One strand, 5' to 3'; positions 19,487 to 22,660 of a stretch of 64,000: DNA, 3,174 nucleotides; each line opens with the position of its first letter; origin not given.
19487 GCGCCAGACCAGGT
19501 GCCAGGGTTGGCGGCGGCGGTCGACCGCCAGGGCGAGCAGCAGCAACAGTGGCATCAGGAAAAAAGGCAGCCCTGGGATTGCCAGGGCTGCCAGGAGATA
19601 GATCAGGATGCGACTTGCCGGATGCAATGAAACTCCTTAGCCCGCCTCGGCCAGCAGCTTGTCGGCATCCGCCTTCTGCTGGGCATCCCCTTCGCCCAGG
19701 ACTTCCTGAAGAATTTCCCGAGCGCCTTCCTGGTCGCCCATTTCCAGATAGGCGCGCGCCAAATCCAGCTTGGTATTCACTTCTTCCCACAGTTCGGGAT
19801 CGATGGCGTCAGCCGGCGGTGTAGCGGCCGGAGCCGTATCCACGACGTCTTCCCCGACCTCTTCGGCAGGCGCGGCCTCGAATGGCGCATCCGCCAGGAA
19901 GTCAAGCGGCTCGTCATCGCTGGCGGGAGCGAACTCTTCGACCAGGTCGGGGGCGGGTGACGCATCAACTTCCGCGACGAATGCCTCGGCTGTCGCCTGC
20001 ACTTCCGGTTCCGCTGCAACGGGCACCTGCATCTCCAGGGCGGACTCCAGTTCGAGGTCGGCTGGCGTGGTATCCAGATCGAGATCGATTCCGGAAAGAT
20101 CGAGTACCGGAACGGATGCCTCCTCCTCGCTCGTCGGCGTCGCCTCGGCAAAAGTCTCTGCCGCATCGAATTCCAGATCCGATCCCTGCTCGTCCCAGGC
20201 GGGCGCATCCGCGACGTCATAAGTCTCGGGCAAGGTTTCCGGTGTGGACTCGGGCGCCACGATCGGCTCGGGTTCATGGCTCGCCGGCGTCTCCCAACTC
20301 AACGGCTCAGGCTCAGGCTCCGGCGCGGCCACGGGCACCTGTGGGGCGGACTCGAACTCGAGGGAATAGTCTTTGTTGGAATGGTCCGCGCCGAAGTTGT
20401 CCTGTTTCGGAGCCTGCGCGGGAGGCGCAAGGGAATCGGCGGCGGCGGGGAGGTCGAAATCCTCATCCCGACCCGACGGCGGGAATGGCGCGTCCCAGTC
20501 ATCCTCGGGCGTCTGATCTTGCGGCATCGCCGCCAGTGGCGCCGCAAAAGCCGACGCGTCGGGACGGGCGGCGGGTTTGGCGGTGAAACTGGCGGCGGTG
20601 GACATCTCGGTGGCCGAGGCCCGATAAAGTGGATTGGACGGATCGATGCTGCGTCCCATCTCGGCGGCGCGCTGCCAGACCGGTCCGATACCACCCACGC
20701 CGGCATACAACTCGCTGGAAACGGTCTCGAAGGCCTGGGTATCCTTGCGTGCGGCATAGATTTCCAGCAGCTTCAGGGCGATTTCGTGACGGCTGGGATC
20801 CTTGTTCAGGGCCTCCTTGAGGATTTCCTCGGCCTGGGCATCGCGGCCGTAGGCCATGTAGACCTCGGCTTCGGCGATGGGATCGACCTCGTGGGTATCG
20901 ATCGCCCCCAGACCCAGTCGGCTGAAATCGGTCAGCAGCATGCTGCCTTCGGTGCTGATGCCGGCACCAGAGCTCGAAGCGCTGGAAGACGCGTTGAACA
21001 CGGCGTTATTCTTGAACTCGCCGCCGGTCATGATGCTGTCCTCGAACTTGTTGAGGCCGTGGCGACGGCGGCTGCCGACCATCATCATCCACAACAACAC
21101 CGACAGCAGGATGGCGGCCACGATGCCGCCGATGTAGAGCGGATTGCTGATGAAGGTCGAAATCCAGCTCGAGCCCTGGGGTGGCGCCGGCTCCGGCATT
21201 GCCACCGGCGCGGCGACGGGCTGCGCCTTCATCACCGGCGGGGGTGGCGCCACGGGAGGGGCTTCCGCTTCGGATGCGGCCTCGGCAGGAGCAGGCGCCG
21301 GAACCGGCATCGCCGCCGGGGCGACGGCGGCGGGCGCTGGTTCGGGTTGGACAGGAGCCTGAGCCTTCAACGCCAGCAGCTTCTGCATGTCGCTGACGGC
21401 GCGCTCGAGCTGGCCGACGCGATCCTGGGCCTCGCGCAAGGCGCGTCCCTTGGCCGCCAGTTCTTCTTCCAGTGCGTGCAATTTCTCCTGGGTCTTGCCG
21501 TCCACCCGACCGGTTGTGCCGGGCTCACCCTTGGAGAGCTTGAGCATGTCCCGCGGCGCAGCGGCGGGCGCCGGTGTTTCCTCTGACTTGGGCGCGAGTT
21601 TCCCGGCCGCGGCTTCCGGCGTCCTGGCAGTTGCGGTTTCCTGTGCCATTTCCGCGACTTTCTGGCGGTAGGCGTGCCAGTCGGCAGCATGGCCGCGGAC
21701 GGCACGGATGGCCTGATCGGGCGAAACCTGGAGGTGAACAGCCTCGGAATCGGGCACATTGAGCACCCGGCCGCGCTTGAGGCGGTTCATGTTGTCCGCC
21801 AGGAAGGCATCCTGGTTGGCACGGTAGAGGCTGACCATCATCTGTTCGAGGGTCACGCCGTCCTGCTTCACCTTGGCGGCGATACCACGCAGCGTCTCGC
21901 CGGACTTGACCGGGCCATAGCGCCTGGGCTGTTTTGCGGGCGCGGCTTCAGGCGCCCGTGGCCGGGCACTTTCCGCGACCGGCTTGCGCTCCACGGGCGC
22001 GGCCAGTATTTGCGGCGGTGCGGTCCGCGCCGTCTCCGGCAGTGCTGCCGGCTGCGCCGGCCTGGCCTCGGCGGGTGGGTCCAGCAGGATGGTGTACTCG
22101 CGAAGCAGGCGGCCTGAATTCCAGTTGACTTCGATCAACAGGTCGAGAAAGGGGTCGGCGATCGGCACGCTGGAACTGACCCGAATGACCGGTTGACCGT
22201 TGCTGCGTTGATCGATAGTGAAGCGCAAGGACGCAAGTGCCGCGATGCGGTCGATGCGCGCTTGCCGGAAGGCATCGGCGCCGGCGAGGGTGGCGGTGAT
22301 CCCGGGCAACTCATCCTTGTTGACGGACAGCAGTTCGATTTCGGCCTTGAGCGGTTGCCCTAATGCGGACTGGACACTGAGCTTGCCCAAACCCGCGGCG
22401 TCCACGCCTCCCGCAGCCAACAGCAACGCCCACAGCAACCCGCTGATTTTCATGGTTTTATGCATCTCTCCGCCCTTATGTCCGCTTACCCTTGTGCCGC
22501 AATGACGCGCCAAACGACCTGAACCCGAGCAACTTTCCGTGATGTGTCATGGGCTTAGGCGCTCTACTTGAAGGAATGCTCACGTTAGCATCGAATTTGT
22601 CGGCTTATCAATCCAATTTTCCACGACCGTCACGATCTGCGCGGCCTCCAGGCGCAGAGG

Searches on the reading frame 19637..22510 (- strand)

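Call 96: search_protein_families(library=ncbifam, proteins=[window:19637-22510:-], max_evalue=1e-20)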
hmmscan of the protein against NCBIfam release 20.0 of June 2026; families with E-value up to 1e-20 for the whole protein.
window:19637-22510:- (957 aa): 1 family
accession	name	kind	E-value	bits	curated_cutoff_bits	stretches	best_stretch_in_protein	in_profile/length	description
TIGR03505.1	FimV_core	subfamily_domain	5.5e-23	80.6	43.45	1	205-278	1-74/74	FimV/HubP family polar landmark protein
